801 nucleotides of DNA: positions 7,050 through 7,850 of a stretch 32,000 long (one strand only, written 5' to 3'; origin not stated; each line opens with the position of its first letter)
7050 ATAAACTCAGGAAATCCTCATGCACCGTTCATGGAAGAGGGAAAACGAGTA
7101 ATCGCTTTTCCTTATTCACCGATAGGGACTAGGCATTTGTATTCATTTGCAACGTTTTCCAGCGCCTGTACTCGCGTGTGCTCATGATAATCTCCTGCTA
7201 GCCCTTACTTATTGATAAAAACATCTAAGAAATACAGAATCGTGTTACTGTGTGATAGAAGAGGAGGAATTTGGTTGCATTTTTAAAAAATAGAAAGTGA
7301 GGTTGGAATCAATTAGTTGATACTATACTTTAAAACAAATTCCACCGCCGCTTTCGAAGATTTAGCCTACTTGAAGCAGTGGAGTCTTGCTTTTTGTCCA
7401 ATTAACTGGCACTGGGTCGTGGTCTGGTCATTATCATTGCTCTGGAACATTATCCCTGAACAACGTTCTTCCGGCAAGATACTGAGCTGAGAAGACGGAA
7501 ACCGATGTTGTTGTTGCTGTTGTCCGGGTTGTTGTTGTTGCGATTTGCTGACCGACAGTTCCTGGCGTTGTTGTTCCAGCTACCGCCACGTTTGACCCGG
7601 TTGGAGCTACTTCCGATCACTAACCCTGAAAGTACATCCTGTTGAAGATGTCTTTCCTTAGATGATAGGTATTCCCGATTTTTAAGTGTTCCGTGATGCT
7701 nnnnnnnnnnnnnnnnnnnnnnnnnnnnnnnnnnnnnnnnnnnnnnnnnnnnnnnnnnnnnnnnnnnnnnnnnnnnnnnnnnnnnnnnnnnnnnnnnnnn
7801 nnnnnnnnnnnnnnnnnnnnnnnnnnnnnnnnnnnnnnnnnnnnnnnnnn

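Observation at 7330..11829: Complete chromosomal DGR in a methanogen-like archaeon, carrying both Avd and an HRDC protein, with TR downstream of the RT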

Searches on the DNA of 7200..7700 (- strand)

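Call 62: search_rna_families(source=window, start=7200, end=7700, threshold=evalue, max_evalue=1)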
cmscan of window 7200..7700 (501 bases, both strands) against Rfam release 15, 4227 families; matches with E-value up to 1: 0.
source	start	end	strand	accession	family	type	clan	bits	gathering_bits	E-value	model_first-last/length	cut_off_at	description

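Call 66: build_rna_model(alignment_id=A2, structure=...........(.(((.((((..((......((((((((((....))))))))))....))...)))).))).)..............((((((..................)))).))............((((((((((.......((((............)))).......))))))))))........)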
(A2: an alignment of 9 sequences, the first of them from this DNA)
Model R1 built from alignment A2 (9 sequences, 193 columns); structure: as given.
model positions 171; base pairs 40; branch points 2; effective number of sequences 1.9; information 0.59 bits per position. Calibrated on 0.2 Mb of random sequence (short: E-values are rough).
structure used (alignment columns):
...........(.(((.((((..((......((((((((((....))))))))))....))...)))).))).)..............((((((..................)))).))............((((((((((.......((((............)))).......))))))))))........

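Call 67: search_with_rna_model(model_id=R1, sources=[window, L002, L003, L004, L005, L006, L007, L008, L009, L010, L011, L012, L013, L014, L015, L016, L017, L018, L019, L020, L021, L022, L023, L024, L025, L026, L027, L028, L029, L030, L031, L032, L033, L034, L035, L036, L037, L038, L039, L040, L041, L042, L043, L044, L045, L046, L047, L048, L049, L050, L051, L052, L053, L054, L055, L056, L057, L058, L059, L060, L061, L062, L063, L064, L066, L067, L068, L069, L070, L071, L072, L073, L074, L075, L076, L077, L078, L079, L080, L083, L084, L085, L086, L087, L088], max_evalue=0.01, make_alignment=true)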
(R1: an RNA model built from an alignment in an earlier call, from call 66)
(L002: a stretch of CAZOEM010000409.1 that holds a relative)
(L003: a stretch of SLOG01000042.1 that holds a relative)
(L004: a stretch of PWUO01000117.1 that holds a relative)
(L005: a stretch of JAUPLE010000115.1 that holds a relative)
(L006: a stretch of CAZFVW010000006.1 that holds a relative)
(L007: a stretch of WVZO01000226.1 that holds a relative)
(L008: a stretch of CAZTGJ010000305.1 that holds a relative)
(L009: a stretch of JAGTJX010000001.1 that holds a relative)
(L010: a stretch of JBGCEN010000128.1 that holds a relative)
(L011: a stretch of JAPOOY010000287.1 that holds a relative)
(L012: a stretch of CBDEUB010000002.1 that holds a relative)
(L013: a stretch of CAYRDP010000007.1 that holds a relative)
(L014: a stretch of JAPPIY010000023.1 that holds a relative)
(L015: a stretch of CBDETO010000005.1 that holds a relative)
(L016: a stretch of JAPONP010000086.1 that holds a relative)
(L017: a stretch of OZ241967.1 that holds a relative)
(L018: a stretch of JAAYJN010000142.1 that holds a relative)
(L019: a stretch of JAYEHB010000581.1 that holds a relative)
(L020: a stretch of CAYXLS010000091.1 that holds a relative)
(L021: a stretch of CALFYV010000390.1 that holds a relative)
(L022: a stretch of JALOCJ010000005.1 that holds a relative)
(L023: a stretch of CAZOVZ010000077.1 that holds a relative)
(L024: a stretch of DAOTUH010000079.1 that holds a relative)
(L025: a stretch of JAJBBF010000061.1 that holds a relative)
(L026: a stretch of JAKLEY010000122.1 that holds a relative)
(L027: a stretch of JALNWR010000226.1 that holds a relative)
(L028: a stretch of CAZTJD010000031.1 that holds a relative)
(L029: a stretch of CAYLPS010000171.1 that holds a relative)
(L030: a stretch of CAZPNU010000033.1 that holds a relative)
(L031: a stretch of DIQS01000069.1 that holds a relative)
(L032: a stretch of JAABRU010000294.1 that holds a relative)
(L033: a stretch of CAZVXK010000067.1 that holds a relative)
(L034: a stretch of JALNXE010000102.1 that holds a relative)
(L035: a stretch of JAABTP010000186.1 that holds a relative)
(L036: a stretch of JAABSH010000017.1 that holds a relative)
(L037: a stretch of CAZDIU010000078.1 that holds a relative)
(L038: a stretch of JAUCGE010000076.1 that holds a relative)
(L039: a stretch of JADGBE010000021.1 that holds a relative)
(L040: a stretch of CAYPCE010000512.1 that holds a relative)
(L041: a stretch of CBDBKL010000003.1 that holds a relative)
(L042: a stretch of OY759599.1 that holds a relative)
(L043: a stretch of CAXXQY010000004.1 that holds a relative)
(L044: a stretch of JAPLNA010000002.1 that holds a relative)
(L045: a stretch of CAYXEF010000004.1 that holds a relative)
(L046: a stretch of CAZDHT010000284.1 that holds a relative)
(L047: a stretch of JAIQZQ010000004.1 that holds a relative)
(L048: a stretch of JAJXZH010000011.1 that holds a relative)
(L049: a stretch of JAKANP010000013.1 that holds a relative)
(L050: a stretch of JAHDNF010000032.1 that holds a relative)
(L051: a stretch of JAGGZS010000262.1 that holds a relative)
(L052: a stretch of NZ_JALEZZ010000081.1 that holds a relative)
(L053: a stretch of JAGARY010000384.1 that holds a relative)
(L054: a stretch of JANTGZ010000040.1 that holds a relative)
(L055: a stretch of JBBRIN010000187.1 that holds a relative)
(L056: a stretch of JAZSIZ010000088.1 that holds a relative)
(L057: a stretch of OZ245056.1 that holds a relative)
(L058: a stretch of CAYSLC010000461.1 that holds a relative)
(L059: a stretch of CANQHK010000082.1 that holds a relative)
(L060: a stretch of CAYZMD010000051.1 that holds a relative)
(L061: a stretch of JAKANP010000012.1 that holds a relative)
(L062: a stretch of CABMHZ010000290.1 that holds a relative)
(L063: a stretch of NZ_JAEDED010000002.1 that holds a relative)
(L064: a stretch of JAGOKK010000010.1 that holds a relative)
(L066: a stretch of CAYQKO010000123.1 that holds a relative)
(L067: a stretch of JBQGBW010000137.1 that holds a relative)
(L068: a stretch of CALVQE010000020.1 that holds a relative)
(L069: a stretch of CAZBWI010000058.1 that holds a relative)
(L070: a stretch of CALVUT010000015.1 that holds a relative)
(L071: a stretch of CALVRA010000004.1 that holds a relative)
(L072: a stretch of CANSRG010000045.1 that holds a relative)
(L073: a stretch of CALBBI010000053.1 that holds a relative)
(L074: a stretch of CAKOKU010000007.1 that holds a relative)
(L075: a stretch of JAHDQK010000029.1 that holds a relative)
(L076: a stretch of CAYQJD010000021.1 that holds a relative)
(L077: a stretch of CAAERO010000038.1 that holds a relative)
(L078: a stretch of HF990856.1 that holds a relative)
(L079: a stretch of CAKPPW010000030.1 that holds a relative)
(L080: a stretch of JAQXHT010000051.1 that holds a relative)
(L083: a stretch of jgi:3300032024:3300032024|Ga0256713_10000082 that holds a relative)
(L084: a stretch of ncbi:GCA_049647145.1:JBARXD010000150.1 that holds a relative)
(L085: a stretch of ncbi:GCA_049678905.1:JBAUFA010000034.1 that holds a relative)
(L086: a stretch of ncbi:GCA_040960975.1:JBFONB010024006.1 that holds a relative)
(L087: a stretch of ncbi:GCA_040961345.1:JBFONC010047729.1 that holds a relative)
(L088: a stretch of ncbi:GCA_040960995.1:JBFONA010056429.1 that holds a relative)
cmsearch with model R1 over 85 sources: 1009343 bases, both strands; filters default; matches with E-value up to 0.01: 49.
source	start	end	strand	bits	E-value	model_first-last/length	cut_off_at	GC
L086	3992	4155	+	169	1.7e-44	1-171/171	no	0.57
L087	3146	3309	+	169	1.7e-44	1-171/171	no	0.57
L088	2637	2800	+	169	1.7e-44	1-171/171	no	0.57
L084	8612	8787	+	166.9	6.5e-44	1-171/171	no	0.57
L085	7181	7356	+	166.9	6.5e-44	1-171/171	no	0.57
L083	11182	11351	+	165.3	1.8e-43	1-171/171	no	0.49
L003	1760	1931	+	162.4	1.2e-42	1-171/171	no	0.56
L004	2914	3085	+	162.4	1.2e-42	1-171/171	no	0.56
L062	8551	8714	+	153.4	3.8e-40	1-171/171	no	0.6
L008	3815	3988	+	146.8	2.5e-38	1-171/171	no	0.49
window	7332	7497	-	145.3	6.5e-38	1-171/171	no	0.46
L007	3945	4116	+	144.5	1.1e-37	1-171/171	no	0.51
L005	2259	2443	+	143.9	1.6e-37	1-171/171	no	0.55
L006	3863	4095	+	109.2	7.4e-28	1-171/171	no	0.55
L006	12405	12637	+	109.2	7.4e-28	1-171/171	no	0.55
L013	11123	11288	+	100.8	1.6e-25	1-171/171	no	0.4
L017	11122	11288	+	100.3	2.2e-25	1-171/171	no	0.39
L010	5694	5874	+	99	5e-25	1-171/171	no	0.56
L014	1836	2001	+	98.9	5.2e-25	1-171/171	no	0.47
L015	11123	11288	+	97.2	1.6e-24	1-171/171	no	0.42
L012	11123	11285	+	97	1.8e-24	1-171/171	no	0.44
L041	10920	11085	+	92.1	4.2e-23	1-171/171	no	0.4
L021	2111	2276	+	91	8.5e-23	1-171/171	no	0.42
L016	3727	3893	+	87.4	8.7e-22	1-171/171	no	0.46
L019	974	1152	+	84.9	4.1e-21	1-171/171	no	0.5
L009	11144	11333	+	84.7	4.8e-21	1-171/171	no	0.48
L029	3534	3694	+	57.3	2e-13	1-171/171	no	0.48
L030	4537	4696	+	56.2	3.9e-13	1-171/171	no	0.49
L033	2233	2393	+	56.1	4.3e-13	1-171/171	no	0.52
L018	3108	3267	+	54.6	1.1e-12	1-171/171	no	0.43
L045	11122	11280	+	52.1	5.6e-12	1-171/171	no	0.52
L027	1731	1888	+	50.2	1.8e-11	1-171/171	no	0.48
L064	839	994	+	49.8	2.4e-11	1-171/171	no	0.49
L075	11122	11277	+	49.8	2.4e-11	1-171/171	no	0.49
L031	10624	10783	+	47.7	9.1e-11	1-171/171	no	0.46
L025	1642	1803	+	46.7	1.8e-10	1-171/171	no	0.49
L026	2028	2189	+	44.9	5.7e-10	1-171/171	no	0.45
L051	1371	1543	+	44.6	6.7e-10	1-171/171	no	0.53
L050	1993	2165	+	43.1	1.7e-09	1-171/171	no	0.53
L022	11122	11285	+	40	1.3e-08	1-171/171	no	0.3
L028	1682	1862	+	35.1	3e-07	1-171/171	no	0.51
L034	7315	7462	+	31.9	2.3e-06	1-171/171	no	0.59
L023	1387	1542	+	31.7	2.6e-06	1-171/171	no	0.52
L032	5462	5620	+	31.4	3.1e-06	1-171/171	no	0.62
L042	11127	11276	+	27.7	3.4e-05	1-171/171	no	0.56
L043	9584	9741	+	26.9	5.8e-05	1-171/171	no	0.55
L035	4962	5109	+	25.3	0.00016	1-171/171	no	0.55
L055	2636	2767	+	23.1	0.00063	1-171/171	no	0.67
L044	11220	11401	+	22.2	0.0011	1-171/171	no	0.68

Alignment A3: 49 matches aligned to the model, 349 columns, each read 5' to 3' on its own strand. Consensus structure (alignment columns), stored with it:
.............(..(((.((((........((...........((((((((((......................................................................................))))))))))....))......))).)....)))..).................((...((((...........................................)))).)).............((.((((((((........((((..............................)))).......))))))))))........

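Call 72: search_with_rna_model(model_id=R1, sources=[L092, L093, L060], max_evalue=10, filters=off, show_alignments=2)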
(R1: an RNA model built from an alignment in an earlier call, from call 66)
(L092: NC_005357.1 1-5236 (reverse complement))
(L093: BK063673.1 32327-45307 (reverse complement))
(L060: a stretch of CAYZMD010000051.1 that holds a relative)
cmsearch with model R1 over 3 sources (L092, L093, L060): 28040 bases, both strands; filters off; matches with E-value up to 10: 15.
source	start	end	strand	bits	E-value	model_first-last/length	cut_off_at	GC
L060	2508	2670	+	23.2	1.7e-05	1-171/171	no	0.31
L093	1403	1459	+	9.5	0.11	106-163/171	no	0.56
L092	2971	3015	-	7.1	0.5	19-64/171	no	0.73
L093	4457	4510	-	6.4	0.76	1-171/171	no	0.56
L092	929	963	-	5.4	1.5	24-58/171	no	0.71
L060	6984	7101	-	4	3.6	1-171/171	no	0.3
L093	8825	8842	+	3.8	4.2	1-171/171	no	0.44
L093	550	567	+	3.7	4.4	33-50/171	no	0.72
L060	5065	5080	+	2.9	7.6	34-49/171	no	0.38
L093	6428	6443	-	2.8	7.7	34-49/171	no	0.38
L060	3798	3830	+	2.7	8.5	124-156/171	no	0.18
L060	1706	1737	-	2.6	8.9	1-171/171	no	0.22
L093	5282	5306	+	2.5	9.3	30-54/171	no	0.52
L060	7165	7248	-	2.5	9.5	1-171/171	no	0.26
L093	1429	1548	-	2.5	9.8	1-171/171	no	0.55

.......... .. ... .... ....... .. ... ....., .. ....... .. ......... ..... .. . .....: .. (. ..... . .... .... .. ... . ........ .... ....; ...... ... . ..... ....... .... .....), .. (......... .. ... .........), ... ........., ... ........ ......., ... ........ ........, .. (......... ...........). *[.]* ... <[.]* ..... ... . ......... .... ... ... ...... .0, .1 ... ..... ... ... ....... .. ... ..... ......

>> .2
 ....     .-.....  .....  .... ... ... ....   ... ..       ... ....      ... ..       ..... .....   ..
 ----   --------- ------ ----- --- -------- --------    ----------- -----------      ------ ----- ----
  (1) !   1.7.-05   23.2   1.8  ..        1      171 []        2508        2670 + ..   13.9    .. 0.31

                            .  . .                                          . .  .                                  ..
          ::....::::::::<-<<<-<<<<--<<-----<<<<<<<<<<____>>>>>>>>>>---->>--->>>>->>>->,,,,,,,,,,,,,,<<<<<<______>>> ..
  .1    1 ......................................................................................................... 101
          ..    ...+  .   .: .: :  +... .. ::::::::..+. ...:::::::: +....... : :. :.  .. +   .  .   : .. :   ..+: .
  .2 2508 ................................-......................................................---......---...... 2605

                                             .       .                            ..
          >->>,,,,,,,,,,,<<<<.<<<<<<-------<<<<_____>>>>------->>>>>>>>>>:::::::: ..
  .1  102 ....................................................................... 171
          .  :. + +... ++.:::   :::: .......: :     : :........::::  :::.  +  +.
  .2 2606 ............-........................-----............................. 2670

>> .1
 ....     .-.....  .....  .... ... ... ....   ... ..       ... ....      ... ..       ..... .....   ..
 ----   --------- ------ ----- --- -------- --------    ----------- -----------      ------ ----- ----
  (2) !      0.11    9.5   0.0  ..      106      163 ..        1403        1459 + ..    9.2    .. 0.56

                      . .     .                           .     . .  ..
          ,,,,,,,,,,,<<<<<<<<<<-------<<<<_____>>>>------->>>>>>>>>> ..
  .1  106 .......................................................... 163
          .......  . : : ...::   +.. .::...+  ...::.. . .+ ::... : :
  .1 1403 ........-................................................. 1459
